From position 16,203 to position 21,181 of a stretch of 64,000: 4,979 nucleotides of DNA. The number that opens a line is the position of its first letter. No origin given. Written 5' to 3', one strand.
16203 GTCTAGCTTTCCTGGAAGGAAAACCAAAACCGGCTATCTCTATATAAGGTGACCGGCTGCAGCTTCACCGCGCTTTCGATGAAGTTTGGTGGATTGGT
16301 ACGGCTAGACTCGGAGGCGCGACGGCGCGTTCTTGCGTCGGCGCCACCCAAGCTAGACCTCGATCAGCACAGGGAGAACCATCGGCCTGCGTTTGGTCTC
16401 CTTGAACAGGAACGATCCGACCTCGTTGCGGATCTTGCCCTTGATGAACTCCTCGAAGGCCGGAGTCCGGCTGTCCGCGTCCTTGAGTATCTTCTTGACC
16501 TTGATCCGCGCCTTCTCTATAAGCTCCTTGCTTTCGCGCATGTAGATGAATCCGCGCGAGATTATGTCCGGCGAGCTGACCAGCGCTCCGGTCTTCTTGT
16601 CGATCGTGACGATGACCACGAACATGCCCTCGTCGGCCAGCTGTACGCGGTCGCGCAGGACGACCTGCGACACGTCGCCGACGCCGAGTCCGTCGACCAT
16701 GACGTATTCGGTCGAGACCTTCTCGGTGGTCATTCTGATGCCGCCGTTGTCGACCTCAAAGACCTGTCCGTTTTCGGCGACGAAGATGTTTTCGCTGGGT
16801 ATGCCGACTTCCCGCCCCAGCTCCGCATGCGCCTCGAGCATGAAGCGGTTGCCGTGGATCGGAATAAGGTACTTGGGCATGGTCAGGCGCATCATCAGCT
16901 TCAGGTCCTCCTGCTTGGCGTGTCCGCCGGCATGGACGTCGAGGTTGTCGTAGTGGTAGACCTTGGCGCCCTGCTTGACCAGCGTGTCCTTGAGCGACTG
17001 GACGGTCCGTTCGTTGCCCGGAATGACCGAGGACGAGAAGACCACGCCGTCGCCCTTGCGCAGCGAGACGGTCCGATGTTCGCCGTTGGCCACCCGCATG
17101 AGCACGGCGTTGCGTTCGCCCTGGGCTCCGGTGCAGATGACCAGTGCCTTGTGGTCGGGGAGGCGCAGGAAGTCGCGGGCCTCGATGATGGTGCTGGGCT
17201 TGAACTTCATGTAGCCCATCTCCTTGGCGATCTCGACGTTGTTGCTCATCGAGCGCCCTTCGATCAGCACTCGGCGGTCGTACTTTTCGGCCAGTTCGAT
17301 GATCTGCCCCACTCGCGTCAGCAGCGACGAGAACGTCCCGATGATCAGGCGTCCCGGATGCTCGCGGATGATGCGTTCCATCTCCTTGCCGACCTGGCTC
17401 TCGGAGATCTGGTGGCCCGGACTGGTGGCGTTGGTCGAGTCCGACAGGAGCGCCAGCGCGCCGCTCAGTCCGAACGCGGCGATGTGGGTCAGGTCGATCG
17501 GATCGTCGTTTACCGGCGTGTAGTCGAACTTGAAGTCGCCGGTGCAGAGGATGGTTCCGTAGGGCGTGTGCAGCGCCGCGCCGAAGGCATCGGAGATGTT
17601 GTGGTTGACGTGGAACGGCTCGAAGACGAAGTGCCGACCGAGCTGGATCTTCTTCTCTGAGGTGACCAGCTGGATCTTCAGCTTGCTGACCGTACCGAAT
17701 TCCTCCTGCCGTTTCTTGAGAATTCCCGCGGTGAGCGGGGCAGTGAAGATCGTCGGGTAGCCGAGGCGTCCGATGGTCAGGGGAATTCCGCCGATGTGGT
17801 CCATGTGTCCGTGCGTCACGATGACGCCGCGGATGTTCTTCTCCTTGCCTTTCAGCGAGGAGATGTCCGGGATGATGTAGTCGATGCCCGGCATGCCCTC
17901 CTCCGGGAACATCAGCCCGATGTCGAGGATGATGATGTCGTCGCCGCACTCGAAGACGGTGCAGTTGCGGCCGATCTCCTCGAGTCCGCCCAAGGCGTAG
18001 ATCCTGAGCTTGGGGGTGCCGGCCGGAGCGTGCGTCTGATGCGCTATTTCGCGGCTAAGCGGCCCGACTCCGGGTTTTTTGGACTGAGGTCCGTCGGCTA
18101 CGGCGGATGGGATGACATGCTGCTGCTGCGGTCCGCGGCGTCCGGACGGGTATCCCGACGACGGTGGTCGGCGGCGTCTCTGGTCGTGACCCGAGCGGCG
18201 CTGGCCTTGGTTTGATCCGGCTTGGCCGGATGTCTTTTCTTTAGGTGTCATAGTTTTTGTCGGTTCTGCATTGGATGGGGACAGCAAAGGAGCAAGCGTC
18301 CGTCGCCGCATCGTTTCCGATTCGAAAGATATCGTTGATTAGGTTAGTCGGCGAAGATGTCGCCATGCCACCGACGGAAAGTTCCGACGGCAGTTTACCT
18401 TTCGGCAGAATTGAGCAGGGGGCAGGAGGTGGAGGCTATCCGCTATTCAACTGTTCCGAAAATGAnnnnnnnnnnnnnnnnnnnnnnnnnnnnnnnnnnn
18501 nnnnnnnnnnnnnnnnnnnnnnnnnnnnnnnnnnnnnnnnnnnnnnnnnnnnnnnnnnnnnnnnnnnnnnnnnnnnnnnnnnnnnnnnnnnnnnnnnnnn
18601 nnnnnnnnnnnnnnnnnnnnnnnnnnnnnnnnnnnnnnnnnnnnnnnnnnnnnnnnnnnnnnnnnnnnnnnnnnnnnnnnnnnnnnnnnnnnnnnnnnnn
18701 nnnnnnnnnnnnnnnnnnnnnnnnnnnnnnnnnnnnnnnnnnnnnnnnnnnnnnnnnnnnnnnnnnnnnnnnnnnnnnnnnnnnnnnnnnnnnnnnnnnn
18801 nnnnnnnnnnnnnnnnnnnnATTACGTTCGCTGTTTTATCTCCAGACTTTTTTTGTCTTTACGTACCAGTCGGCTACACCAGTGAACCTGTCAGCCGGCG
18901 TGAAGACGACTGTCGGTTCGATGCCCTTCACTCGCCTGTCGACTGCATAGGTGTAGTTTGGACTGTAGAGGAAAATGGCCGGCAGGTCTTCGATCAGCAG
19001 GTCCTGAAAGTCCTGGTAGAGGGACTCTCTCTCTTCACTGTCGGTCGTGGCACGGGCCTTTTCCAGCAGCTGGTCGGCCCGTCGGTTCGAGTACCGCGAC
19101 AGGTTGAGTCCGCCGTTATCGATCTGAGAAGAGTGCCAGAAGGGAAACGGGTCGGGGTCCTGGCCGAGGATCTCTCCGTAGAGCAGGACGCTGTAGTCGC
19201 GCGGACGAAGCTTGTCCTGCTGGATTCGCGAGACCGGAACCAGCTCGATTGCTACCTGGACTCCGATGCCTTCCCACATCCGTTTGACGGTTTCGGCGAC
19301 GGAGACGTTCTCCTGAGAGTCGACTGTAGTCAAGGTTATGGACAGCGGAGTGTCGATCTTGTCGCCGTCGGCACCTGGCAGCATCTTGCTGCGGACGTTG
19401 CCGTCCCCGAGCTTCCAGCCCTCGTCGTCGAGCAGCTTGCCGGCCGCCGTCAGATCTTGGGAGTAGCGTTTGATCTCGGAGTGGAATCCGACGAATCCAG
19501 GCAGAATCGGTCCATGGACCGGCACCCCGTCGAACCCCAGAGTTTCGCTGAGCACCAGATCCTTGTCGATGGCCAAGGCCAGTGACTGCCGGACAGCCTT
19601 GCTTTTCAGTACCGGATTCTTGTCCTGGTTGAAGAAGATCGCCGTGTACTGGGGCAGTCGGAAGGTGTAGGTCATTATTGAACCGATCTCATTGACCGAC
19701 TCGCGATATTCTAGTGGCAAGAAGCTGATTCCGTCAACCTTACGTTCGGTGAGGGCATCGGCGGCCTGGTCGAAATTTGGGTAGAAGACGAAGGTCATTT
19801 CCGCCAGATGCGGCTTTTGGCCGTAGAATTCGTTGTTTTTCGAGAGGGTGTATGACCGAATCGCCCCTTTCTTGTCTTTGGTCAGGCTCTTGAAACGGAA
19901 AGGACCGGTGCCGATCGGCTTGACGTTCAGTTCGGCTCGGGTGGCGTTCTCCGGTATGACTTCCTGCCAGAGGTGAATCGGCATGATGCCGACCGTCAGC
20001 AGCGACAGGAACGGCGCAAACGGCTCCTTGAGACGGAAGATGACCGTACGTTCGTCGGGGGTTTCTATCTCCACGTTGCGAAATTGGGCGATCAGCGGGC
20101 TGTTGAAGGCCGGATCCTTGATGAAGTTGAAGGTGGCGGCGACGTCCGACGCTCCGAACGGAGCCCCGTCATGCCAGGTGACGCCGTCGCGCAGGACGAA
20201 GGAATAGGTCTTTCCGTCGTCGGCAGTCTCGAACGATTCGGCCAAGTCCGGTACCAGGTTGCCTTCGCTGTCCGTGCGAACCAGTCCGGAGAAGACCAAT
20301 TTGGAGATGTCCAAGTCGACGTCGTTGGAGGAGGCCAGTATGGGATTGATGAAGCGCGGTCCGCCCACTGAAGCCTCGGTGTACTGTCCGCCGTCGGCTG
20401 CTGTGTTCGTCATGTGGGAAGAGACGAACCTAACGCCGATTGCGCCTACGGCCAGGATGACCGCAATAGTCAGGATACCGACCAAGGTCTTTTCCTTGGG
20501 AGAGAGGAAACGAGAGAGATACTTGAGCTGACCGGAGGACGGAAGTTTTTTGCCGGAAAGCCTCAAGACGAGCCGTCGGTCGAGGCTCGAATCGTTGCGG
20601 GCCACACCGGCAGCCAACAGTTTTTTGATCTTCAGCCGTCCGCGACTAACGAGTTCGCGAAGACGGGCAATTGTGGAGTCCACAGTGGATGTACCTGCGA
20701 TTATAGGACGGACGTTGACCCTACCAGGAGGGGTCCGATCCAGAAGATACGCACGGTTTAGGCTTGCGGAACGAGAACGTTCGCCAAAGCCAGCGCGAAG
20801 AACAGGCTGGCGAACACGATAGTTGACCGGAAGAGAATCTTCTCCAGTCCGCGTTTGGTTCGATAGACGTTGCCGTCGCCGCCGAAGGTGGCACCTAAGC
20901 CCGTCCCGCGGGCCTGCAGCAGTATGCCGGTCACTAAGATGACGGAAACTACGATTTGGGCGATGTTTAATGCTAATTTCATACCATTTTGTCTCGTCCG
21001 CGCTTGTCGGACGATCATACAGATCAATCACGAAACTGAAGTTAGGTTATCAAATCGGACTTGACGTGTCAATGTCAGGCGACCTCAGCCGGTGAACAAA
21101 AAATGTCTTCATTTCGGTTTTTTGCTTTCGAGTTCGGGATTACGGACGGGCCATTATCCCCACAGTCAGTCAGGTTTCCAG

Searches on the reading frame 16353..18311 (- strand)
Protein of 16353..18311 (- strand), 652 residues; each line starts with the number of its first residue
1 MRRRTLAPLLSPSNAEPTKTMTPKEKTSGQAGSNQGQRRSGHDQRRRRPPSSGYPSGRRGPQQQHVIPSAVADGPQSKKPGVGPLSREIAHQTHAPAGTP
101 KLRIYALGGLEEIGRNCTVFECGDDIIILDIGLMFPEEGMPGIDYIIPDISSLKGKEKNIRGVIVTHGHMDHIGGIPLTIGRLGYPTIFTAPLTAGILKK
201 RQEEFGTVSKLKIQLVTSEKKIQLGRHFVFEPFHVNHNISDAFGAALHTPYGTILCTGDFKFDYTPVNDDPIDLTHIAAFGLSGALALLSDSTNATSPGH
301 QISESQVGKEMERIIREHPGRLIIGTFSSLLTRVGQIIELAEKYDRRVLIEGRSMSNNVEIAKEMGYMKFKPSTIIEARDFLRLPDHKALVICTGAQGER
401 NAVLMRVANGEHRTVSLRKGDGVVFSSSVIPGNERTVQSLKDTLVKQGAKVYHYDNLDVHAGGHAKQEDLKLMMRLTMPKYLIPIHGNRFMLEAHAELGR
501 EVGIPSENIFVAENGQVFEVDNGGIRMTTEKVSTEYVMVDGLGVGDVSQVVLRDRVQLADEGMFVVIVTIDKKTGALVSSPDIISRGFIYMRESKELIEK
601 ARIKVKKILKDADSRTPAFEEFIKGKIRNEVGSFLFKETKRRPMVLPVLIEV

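Call 33: search_protein_families(library=pfam, proteins=[window:16353-18311:-], max_evalue=0.00001)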
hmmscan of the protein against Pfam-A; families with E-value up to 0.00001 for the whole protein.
window:16353-18311:- (652 aa): 5 families
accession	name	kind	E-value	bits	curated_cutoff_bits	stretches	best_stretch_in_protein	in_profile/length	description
PF22505.1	RNase_J_b_CASP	-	6e-42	142.9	27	1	320-442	2-124/126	Ribonuclease J, beta-CASP domain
PF17770.6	RNase_J_C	-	5e-32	111.3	23.8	1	551-652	1-102/102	Ribonuclease J C-terminal domain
PF00753.33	Lactamase_B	-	4.2e-09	37.1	22.7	1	115-271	6-161/196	Metallo-beta-lactamase superfamily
PF07521.17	RMMBL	-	5.3e-07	30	21.6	1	463-505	16-59/63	Zn-dependent metallo-hydrolase RNA specificity domain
PF12706.13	Lactamase_B_2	-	1.4e-06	28.5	27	1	158-261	29-144/200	Beta-lactamase superfamily domain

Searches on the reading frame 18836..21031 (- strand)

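Call 33: search_protein_families(library=pfam, proteins=[window:18836-21031:-], max_evalue=0.00001)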
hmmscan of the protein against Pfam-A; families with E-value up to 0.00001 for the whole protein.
window:18836-21031:- (731 aa): 1 family
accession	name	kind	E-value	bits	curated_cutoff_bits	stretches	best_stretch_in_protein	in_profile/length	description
PF00496.27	SBP_bac_5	-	6.1e-71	239.9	32.4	1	259-634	2-359/368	Bacterial extracellular solute-binding proteins, family 5 Middle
